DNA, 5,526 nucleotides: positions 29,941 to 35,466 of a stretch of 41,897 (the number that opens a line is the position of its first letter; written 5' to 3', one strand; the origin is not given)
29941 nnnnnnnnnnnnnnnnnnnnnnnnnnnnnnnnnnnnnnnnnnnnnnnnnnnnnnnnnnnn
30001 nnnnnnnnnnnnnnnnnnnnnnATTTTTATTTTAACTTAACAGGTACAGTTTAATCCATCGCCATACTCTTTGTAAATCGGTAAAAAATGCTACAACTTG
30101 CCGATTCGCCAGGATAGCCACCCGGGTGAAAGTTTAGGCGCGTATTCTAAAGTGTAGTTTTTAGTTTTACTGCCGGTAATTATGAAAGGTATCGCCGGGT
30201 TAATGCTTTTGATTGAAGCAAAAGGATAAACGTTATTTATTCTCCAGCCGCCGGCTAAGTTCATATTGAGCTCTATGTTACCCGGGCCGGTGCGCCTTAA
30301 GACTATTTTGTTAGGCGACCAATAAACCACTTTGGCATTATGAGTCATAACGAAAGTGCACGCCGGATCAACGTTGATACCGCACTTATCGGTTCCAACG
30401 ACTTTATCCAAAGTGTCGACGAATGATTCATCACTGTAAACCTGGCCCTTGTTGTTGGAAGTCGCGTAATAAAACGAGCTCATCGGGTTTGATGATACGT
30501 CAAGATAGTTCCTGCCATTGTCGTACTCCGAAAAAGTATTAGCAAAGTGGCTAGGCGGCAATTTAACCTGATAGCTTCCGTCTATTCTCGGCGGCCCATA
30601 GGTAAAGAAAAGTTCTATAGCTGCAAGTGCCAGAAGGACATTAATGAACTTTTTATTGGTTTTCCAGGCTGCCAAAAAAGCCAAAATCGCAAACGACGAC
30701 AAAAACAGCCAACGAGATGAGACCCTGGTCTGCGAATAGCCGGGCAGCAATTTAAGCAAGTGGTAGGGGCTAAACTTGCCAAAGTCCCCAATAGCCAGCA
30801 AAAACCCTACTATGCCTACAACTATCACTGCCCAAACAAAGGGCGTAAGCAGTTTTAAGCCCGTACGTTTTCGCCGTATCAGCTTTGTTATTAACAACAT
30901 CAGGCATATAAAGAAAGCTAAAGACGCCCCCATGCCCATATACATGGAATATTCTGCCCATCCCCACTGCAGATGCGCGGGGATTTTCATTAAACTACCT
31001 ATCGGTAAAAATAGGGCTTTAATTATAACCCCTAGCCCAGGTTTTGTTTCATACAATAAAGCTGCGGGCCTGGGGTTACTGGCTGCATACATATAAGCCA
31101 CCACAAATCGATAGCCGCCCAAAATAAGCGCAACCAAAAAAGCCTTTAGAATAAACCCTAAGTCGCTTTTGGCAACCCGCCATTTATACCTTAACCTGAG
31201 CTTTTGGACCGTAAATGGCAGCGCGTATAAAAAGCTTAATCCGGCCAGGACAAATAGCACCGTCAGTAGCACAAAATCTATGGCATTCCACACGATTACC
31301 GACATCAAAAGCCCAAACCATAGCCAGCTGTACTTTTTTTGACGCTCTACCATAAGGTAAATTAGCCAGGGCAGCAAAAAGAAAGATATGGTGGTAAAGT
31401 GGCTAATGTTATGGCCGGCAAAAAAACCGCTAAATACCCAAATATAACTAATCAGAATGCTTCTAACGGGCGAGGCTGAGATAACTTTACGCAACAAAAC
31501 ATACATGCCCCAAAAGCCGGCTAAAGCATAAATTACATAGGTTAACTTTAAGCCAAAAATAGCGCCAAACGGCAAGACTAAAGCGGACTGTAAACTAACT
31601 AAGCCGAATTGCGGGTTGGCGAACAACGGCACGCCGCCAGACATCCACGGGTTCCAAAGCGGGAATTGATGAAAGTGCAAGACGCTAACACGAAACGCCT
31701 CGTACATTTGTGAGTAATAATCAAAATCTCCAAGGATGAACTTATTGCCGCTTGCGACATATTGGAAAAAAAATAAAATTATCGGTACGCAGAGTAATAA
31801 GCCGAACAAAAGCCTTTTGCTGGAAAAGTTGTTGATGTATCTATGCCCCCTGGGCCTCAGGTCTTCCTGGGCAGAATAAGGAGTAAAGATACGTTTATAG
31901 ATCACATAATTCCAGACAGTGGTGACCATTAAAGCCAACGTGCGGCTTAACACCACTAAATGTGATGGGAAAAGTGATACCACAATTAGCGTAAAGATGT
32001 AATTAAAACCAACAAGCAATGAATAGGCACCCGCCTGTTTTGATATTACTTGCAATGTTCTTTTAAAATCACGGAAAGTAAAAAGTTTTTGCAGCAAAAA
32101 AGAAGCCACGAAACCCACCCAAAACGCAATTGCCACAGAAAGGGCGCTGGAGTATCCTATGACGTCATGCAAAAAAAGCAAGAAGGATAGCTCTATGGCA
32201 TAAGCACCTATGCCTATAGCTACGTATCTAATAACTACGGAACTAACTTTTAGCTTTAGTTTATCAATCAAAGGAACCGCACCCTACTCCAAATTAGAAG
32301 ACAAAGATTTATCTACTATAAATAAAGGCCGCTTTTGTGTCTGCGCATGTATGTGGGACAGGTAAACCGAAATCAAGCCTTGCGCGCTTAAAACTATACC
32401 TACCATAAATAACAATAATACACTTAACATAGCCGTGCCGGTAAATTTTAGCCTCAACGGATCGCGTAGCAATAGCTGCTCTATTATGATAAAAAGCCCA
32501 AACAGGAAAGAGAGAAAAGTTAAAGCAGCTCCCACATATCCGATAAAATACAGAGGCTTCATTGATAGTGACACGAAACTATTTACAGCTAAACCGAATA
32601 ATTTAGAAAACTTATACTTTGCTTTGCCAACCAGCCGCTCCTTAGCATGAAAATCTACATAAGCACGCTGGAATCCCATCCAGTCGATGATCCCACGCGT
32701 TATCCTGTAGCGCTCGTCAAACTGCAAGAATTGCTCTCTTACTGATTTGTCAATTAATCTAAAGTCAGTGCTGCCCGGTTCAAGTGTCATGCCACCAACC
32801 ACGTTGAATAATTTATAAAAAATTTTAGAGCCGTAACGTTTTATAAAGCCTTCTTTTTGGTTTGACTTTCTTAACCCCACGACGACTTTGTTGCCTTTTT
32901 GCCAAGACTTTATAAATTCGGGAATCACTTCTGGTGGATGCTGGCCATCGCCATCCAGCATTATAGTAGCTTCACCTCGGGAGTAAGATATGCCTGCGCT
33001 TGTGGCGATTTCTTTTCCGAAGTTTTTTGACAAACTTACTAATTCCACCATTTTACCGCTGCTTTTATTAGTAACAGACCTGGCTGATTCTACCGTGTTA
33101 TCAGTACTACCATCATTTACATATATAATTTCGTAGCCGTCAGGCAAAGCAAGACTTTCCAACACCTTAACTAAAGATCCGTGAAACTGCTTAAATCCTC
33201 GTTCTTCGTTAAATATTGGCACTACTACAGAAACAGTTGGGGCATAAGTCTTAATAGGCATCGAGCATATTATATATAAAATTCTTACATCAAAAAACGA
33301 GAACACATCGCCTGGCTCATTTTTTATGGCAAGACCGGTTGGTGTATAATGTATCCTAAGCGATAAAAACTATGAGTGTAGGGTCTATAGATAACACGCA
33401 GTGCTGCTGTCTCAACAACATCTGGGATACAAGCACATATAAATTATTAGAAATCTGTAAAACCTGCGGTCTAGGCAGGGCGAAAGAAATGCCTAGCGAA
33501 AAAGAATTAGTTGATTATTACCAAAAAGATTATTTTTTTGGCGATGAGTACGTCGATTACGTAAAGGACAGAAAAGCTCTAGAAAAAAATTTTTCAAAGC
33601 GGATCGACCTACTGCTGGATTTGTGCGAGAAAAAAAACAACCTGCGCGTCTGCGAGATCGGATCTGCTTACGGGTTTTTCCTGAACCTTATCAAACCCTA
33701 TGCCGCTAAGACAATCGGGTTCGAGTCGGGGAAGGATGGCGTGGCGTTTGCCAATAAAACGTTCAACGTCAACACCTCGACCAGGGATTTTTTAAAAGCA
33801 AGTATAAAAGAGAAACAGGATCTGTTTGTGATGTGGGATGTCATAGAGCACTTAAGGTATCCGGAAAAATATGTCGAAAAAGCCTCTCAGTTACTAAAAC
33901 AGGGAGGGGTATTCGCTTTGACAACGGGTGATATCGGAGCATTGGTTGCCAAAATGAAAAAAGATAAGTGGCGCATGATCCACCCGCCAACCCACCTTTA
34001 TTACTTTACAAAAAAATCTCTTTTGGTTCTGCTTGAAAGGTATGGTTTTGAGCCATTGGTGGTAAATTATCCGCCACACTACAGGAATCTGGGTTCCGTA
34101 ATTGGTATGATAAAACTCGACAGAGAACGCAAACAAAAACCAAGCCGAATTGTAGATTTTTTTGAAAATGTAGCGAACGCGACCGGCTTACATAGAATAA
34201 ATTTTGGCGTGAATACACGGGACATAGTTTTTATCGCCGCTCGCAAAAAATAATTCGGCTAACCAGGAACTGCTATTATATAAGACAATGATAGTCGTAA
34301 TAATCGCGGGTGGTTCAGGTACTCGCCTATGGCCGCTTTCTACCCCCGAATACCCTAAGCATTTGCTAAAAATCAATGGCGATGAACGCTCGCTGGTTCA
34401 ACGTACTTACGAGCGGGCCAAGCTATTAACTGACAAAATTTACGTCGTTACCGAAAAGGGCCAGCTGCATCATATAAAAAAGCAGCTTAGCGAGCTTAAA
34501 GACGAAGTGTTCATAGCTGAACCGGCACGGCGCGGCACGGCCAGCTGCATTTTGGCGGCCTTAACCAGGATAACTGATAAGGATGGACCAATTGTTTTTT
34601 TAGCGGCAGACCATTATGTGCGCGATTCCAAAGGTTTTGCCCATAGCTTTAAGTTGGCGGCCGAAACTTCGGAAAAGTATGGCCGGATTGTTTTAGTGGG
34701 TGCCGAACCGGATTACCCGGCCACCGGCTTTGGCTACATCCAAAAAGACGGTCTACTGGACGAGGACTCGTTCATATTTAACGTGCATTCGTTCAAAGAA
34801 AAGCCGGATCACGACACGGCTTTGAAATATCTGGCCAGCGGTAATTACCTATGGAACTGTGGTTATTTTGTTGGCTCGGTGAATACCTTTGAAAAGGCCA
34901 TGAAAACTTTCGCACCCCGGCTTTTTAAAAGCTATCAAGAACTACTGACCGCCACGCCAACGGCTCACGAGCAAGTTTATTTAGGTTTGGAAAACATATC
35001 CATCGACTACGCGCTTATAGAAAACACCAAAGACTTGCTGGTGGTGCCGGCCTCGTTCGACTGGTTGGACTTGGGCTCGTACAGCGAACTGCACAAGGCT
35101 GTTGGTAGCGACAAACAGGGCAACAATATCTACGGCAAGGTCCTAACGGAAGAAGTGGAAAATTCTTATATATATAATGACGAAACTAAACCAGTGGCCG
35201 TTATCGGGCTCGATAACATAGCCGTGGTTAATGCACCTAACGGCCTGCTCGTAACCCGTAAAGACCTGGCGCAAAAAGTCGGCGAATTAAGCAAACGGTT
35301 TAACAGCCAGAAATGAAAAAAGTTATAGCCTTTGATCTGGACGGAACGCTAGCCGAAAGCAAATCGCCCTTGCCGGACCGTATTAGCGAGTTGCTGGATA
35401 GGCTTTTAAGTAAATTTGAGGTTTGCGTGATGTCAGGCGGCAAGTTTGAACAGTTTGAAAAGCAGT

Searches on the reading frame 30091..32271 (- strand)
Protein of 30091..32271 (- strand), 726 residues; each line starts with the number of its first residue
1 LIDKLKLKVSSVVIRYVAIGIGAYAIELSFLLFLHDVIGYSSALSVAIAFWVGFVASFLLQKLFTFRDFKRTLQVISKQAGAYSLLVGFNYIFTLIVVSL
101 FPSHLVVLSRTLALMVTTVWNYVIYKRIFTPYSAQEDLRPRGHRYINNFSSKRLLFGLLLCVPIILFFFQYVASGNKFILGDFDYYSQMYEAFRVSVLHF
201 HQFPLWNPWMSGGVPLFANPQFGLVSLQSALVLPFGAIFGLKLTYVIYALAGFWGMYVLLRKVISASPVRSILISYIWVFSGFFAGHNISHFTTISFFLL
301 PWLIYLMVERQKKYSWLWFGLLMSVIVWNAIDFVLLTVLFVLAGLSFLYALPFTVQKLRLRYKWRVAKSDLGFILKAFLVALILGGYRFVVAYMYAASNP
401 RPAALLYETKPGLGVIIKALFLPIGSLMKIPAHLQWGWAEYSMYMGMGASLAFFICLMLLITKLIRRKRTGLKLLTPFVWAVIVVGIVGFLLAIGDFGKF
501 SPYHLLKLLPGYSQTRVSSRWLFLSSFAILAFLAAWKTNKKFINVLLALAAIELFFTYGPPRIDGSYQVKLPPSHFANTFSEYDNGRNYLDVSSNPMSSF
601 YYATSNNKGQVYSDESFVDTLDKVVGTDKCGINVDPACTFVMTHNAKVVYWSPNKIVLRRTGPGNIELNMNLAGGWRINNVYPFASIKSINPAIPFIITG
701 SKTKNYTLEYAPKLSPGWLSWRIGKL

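Call 23: search_protein_families(library=pfam, proteins=[window:30091-32271:-], max_evalue=0.00001)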
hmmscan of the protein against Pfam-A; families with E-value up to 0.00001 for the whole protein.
window:30091-32271:- (726 aa): 1 family
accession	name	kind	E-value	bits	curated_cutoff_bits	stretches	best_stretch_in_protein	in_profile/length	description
PF04138.20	GtrA_DPMS_TM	-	1.6e-11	44.9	26.1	1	15-128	1-115/117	GtrA/DPMS, transmembrane domain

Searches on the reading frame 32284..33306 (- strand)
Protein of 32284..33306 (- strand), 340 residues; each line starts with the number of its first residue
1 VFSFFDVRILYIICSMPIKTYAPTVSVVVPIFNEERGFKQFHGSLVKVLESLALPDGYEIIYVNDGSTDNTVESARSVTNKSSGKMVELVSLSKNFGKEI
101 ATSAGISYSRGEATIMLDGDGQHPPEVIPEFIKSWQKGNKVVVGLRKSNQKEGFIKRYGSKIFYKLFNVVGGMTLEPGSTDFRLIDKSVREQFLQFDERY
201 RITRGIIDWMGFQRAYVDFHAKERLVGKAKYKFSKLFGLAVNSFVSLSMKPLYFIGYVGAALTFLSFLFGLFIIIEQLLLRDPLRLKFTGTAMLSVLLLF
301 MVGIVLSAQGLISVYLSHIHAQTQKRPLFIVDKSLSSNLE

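Call 23: search_protein_families(library=pfam, proteins=[window:32284-33306:-], max_evalue=0.00001)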
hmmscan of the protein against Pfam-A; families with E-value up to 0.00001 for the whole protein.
window:32284-33306:- (340 aa): 1 family
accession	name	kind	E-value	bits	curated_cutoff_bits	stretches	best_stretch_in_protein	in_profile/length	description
PF00535.33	Glycos_transf_2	-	1.8e-27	96.8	23.3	1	26-190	1-164/168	Glycosyl transferase family 2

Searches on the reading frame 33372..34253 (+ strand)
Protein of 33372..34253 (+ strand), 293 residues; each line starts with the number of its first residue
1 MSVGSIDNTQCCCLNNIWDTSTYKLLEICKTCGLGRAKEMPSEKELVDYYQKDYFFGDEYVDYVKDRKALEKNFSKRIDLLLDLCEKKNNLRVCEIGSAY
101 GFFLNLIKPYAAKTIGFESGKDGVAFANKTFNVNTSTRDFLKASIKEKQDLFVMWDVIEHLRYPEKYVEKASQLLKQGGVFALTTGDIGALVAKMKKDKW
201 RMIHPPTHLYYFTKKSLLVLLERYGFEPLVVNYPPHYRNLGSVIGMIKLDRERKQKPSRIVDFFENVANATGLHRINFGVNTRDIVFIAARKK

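Call 23: search_protein_families(library=pfam, proteins=[window:33372-34253:+], max_evalue=0.00001)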
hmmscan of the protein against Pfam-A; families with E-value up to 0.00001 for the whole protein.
window:33372-34253:+ (293 aa): 4 families
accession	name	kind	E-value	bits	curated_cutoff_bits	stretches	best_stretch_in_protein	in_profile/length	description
PF13489.12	Methyltransf_23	-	1.2e-20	74.3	27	1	78-228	10-161/164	Methyltransferase domain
PF13847.12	Methyltransf_31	-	7.7e-07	29.3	27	1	88-198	2-125/145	Methyltransferase domain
PF08242.18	Methyltransf_12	-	1.9e-06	29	30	1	95-181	2-98/98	Methyltransferase domain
PF08241.18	Methyltransf_11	-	2.2e-06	28.6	21.2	0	95-182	2-94/95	Methyltransferase domain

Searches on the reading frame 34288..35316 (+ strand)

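Call 23: search_protein_families(library=pfam, proteins=[window:34288-35316:+], max_evalue=0.00001)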
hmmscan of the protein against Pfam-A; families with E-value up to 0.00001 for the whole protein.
window:34288-35316:+ (342 aa): 3 families
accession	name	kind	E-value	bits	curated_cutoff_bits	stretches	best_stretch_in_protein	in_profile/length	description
PF00483.29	NTP_transferase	-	4e-39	135.1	21.2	1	3-273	2-240/245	Nucleotidyl transferase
PF12804.13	NTP_transf_3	-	6.4e-11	43.1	27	1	3-111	1-98/160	MobA-like NTP transferase domain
PF22640.1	ManC_GMP_beta-helix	-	1.7e-08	34.7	27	1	289-336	7-53/55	MannoseP isomerase/GMP-like beta-helix domain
